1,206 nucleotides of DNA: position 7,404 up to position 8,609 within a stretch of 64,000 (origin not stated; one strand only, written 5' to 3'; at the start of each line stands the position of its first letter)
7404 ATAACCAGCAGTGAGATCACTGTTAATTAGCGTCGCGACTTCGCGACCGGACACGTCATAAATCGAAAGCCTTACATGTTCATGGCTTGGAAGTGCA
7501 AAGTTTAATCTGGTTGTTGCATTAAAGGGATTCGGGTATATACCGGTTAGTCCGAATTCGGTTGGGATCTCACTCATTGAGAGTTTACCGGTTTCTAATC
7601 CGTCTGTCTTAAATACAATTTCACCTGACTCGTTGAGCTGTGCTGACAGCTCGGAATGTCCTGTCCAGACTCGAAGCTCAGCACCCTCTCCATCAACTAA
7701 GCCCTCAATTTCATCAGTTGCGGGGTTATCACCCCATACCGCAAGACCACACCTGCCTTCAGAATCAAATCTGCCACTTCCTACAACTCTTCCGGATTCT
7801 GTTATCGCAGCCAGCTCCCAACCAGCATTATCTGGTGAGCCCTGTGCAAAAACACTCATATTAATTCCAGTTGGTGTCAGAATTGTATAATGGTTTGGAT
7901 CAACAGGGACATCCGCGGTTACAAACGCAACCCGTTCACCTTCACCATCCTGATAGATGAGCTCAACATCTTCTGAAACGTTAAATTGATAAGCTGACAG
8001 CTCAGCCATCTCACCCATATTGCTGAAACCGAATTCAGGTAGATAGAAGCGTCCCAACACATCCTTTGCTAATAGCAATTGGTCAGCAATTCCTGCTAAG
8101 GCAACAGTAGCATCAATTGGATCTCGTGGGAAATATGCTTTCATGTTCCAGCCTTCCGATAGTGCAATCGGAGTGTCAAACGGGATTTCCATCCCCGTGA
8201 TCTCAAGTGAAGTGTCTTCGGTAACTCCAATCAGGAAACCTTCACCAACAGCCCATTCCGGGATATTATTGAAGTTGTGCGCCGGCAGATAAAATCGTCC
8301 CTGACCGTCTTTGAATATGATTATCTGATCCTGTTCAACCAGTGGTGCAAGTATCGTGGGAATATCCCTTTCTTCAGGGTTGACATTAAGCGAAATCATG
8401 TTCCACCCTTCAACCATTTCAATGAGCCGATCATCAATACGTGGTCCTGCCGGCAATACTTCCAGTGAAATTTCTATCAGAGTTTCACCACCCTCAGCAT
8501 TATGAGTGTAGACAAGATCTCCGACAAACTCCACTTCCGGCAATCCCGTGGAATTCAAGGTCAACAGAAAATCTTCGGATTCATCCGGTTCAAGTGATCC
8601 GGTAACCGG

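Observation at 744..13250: Shared ~390-aa C-terminal cassette fused to different enzymatic N-terminal regions (beta-helix vs C25 protease)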

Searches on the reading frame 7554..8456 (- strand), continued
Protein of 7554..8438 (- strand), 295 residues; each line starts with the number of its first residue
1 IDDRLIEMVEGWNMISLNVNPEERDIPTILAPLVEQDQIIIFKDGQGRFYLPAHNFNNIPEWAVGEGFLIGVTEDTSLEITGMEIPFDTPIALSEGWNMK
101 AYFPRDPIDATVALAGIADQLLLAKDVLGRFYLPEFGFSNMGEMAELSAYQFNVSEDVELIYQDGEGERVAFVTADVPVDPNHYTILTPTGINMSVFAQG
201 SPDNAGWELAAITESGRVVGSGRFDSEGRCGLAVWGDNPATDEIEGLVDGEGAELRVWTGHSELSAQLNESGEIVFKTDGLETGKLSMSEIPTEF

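Call 74: find_encoding_contigs(protein=P0079, flank=2000, max_places=3)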
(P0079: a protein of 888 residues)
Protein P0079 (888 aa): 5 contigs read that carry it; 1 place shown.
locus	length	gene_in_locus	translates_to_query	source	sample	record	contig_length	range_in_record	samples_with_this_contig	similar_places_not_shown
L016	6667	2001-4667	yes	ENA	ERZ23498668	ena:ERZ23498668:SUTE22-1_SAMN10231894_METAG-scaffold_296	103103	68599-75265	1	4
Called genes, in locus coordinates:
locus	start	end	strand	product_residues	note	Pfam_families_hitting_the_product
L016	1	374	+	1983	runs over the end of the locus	PF08126:Propeptide_C25 (weak), PF01364:Peptidase_C25, PF13620:CarboxypepD_reg, PF13715:CarbopepD_reg_2 (weak), PF18962:Por_Secre_tail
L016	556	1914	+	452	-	PF02310:B12-binding, PF04055:Radical_SAM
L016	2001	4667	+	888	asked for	PF13229:Beta_helix, PF18962:Por_Secre_tail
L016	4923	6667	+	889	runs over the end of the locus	PF13229:Beta_helix, PF18962:Por_Secre_tail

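Call 75: list_cluster_members(proteins=[P0079, P0174, P0175, P0124, P0069, P0010, P0015, P0246, P0033, P0036])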
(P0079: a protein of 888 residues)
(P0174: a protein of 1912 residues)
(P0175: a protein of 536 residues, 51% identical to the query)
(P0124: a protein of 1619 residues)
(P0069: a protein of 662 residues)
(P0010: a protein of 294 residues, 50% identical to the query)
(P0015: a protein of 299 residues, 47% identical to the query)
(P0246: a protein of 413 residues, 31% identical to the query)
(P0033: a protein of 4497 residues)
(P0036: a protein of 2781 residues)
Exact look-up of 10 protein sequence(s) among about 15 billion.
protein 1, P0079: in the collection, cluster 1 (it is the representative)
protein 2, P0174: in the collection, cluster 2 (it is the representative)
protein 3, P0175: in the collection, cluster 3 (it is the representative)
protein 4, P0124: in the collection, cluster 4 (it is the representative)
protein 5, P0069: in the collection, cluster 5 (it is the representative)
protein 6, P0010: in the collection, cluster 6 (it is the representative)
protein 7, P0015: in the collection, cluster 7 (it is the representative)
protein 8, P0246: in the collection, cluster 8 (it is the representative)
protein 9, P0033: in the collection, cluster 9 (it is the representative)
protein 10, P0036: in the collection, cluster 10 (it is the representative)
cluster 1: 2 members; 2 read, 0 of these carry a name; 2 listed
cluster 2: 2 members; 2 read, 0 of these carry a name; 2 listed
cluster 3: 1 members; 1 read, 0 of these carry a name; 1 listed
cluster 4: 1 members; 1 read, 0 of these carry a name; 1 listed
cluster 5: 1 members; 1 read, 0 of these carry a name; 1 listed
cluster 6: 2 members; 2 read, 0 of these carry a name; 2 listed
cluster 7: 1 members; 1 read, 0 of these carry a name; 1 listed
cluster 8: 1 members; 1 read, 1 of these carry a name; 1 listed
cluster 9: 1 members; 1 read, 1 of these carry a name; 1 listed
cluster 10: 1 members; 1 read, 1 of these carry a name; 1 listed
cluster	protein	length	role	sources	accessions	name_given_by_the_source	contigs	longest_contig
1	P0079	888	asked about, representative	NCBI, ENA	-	-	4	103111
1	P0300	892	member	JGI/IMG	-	-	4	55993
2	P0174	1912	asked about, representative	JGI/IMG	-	-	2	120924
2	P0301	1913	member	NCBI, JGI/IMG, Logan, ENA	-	-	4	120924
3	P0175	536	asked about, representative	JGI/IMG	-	-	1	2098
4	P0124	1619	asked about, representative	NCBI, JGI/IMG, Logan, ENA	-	-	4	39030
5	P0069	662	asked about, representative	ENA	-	-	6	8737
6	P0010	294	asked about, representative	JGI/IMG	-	-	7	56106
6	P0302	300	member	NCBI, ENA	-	-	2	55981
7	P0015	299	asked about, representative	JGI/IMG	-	-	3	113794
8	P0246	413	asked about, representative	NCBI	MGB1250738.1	MAG: hypothetical protein ACPG8W_09020 [Candidatus Promineifilaceae bacterium]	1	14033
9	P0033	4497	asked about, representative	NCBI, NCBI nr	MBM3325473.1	MAG: choice-of-anchor D domain-containing protein, partial [Calditrichaeota bacterium] | choice-of-anchor D domain-containing protein [Calditrichota bacterium]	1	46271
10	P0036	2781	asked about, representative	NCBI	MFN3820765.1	MAG: choice-of-anchor D domain-containing protein, partial [bacterium]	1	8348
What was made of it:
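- Closest known: NCBIfam 'choice-of-anchor' domains. Same: The multi-D3 giants P0033 and P0036 are named choice-of-anchor D proteins by NCBI (call 75).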

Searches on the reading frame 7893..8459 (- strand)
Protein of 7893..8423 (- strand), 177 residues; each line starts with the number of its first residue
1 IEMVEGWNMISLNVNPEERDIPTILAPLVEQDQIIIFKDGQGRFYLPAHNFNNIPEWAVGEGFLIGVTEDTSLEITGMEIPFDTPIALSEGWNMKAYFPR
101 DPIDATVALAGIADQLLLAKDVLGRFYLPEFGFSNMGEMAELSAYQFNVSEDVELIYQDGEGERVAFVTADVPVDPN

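Call 10: search_protein_families(library=pfam, proteins=[window:7893-8423:-], max_evalue=10)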
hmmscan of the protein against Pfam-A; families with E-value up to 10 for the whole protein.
seq(177 aa): 0 families

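Call 27: predict_structure(alignment_id=A4)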
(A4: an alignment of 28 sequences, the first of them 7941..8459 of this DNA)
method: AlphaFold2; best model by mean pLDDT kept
length: 173 residues; sequences in the alignment: 28
mean_pLDDT: 95.6   pTM: 0.87
mean pLDDT of the five models: 95.6, 94.7, 94.7, 94.6, 94.2
residues with pLDDT >= 90: 163; 70-90: 6; 50-70: 3; < 50: 1
segments of 3 or more residues with pLDDT < 50: none
pLDDT, mean of each block of 10 residues (from residue 1): 74 97 95 98 98 97 98 97 97 96 98 97 98 98 97 97 98 81
secondary structure, 60 per line:
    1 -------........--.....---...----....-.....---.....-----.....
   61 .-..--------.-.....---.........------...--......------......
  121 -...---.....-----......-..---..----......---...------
elements in order: E8-15 E18-22 E26-28 H33-36 H38-42 E46-50 E56-58 E75-79 E83-91 E98-100 E103-108 H117-120 E128-132 E138-140 E156-161 E165-167
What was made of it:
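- D1-D2 alone gives pLDDT 95.6 and pTM 0.87 (call 27).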

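Call 33: fold_search(model_id=the predicted structure, library=pdb)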
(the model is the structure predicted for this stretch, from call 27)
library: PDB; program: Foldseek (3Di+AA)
matches with E <= 10: 474; with E <= 0.001: 0
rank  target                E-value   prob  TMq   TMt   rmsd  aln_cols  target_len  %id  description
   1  8egr_L                1.3e-01  0.16  0.16  0.17  15.2       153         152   10  Upper tail structure of Staphylococcus phage Andhra (released 2022-12-14)
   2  8egr_K                1.4e-01  0.16  0.16  0.18  14.3       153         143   10  Upper tail structure of Staphylococcus phage Andhra (released 2022-12-14)
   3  6lqs_RJ               1.9e-01  0.06  0.14  0.05  16.9       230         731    8  Cryo-EM structure of 90S small subunit preribosomes in transition states (State D) (released 2020-09-16)
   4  7zzz_A                2.7e-01  0.03  0.13  0.10  18.6       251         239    8  Bacteriophage phiCjT23 capsid (released 2022-12-14)
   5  9m8u_A                3.0e-01  0.06  0.19  0.07  16.8       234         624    8  Cryo-EM structure of human SIDT1 (released 2026-03-18)
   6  6alv                  3.2e-01  0.04  0.15  0.10  19.1       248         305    9  Crystal structure of H107A-peptidylglycine alpha-hydroxylating monooxygenase (PHM) mutant (no CuH bound) (released 2018-07-18)
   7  8ua4_B                3.8e-01  0.06  0.17  0.08  28.1       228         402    6  Structure of eastern equine encephalitis virus VLP in complex with VLDLR LA1 (released 2024-08-14)
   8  9j6d_E                3.8e-01  0.06  0.18  0.09  27.9       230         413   10  Structure of Chikungunya virus infectious particles, 2f block. (released 2025-12-03)
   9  6q5u_O                4.0e-01  0.57  0.27  0.35   7.3       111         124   13  High resolution electron cryo-microscopy structure of the bacteriophage PR772 (released 2019-06-19)
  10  5wlc_SI               4.0e-01  0.05  0.14  0.05  16.5       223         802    8  The complete structure of the small subunit processome (released 2017-09-27)
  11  7wtl_CL               4.2e-01  0.05  0.15  0.05  16.9       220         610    8  Cryo-EM structure of a yeast pre-40S ribosomal subunit - State Dis-D (released 2022-10-19)
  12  7y63_A                4.2e-01  0.04  0.16  0.07  16.4       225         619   10  ApoSIDT2-pH7.4 (released 2023-06-21)
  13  8xi4_B                4.4e-01  0.04  0.17  0.08  28.0       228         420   11  Structure of Eastern Equine Encephalitis VLP in complex with the receptor VLDLR LA1-2 (released 2024-08-28)
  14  6zqf_CL               4.4e-01  0.04  0.14  0.05  17.2       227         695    7  Cryo-EM structure of the 90S pre-ribosome from Saccharomyces cerevisiae, state Dis-B (Poly-Ala) (released 2020-09-23)
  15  9u8n_A                4.7e-01  0.25  0.22  0.36   8.3        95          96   10  Crystal structure of cupin-domain containing protein (AzcA) forming triazine (6-amino-4-oxo-4,5-dihydro-1,3,5-triazine (released 2026-04-01)
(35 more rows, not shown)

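Call 67: fold_search(model_id=the predicted structure, library=viral)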
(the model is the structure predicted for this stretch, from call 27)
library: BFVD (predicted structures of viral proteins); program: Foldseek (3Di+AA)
matches with E <= 10: 517; with E <= 0.001: 0
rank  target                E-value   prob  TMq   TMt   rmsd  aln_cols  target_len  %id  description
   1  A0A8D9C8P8            1.9e-03  1.00  0.57  0.20   4.8       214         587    9  Putative hemin binding protein [uncultured marine phage]
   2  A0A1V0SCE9            6.6e-02  0.11  0.18  0.07  17.7       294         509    8  Uncharacterized protein [Catovirus CTV1]
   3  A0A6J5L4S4            1.3e-01  0.15  0.21  0.20  15.7       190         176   12  Uncharacterized protein [uncultured Caudovirales phage]
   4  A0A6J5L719            1.4e-01  0.11  0.19  0.18  13.9       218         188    9  COG1741 Pirin-related protein [uncultured Caudovirales phage]
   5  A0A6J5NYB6            1.6e-01  0.18  0.24  0.19  17.6       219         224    8  Uncharacterized protein [uncultured Caudovirales phage]
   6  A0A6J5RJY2            1.6e-01  0.11  0.20  0.05  19.5       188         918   11  Tip attachment protein J [uncultured Caudovirales phage]
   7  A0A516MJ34            2.1e-01  0.94  0.33  0.14  11.5       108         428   18  (no name in the UniProt tables at hand)
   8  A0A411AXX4            3.3e-01  0.25  0.22  0.21   7.8       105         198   14  Uncharacterized protein [Streptomyces phage WheeHeim]
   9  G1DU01                3.3e-01  0.02  0.12  0.09  16.8       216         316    5  Minor tail protein [Mycobacterium phage Shauna1]
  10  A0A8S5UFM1            3.5e-01  0.11  0.25  0.09  26.2       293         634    9  Putative polysaccharide deacetylase [Myoviridae sp. ctcyQ27]
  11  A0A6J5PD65            3.5e-01  0.07  0.19  0.07  22.2       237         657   12  D-galactoside/L-rhamnose binding SUEL lectin domain containing protein [uncultured Caudovirales phage]
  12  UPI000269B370         3.5e-01  0.04  0.15  0.04  30.1       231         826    9  (no name look-up for this kind of identifier)
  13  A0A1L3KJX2            3.5e-01  0.04  0.14  0.09  20.3       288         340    9  (no name in the UniProt tables at hand)
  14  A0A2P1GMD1            3.7e-01  0.06  0.17  0.06  18.4       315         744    8  Capsid protein [Dongbei arctic lamprey astrovirus 2]
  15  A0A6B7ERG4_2          3.9e-01  0.08  0.19  0.05  15.9       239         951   10  (no name in the UniProt tables at hand)
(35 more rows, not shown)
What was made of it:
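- Tried and rejected: BFVD gave one borderline structural match, a 'putative hemin binding protein' from an uncultured marine phage (E 1.9e-3, TMq 0.57, 9% identity; call 67).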

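Call 79: search_dna_similar(query=window:7941-8459:-, collection=phages, mode=protein, max_evalue=0.01, max_rows=10)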
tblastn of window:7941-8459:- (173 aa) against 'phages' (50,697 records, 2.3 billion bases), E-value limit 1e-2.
No match.
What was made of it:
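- Tried and rejected: I could not retrieve its sequence. tblastn of D1-D2 against GenBank phages found nothing (call 79).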

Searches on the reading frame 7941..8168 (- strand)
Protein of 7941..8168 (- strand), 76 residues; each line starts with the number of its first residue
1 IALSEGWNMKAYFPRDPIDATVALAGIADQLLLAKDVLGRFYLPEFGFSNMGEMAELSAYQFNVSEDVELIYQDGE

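Call 40: find_related_loci(query=A5, collection=genome_contigs, flank=3000)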
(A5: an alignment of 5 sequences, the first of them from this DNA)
Query A5 (76 aa) in genome_contigs; peptide patterns used: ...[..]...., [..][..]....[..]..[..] (x = any residue, [..] = any of these).
75 stretches matched a pattern; 9 encode a relative of the query (tblastn E <= 1e-3); 9 distinct loci.
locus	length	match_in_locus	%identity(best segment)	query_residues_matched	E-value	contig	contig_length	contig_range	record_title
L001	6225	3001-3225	85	1-75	4e-42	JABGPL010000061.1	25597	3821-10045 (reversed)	MAG: Calditrichaeota bacterium isolate co234_bin30 co234_bin30_Ctg61, whole genome shotgun sequence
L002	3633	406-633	70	1-76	4e-33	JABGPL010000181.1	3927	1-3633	MAG: Calditrichaeota bacterium isolate co234_bin30 co234_bin30_Ctg181, whole genome shotgun sequence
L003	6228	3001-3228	63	1-76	4e-31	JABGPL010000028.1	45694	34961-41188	MAG: Calditrichaeota bacterium isolate co234_bin30 co234_bin30_Ctg28, whole genome shotgun sequence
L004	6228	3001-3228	64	1-76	4e-31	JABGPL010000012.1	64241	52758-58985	MAG: Calditrichaeota bacterium isolate co234_bin30 co234_bin30_Ctg12, whole genome shotgun sequence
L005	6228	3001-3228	64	1-76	6e-30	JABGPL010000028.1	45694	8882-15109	MAG: Calditrichaeota bacterium isolate co234_bin30 co234_bin30_Ctg28, whole genome shotgun sequence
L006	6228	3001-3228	64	1-76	2e-29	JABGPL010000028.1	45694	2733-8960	MAG: Calditrichaeota bacterium isolate co234_bin30 co234_bin30_Ctg28, whole genome shotgun sequence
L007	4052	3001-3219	60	1-73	3e-29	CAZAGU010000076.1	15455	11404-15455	MAG TPA_asm: uncultured bacterium isolate SRP191223_co2_100 genome assembly, contig: NODE_2504_length_15455_cov_6.597338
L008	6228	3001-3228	59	1-76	6e-28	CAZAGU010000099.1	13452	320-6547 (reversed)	MAG TPA_asm: uncultured bacterium isolate SRP191223_co2_100 genome assembly, contig: NODE_3322_length_13452_cov_8.555871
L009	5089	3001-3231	60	1-76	1e-27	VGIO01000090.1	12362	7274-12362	MAG: Calditrichaeota bacterium isolate K_DeepCast_250m_m2_227 K_DeepCast_250m_m2_227_Ga0194125_10010845, whole genome sh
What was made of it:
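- Tried and rejected: A narrow D2 alignment found 9 loci in three MAGs, two of them named Calditrichaeota (call 40).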
